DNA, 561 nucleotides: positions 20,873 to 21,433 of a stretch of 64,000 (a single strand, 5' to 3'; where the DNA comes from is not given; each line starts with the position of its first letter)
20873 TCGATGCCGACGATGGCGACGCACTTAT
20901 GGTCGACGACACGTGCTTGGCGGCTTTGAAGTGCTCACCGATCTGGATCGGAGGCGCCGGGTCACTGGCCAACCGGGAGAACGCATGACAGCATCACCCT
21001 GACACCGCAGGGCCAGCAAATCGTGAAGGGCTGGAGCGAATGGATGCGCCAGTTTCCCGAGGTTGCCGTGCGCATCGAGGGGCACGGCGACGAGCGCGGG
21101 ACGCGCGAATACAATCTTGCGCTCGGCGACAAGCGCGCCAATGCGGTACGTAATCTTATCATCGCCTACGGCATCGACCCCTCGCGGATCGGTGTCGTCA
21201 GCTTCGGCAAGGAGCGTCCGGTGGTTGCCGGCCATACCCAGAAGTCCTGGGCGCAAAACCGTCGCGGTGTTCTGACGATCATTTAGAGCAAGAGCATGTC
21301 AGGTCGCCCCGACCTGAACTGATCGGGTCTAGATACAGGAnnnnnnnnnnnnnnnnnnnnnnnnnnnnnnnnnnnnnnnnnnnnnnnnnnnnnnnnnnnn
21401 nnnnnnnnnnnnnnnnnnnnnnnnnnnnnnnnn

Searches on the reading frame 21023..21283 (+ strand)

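Call 51: search_protein_families(library=pfam, max_evalue=0.01, proteins=[window:21023-21283:+])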
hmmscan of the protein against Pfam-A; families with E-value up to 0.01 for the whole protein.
window:21023-21283:+ (87 aa): 1 family
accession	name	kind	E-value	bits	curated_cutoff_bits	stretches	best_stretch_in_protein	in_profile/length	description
PF00691.25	OmpA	-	2.2e-15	57.2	27.2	1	6-80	22-98/98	OmpA family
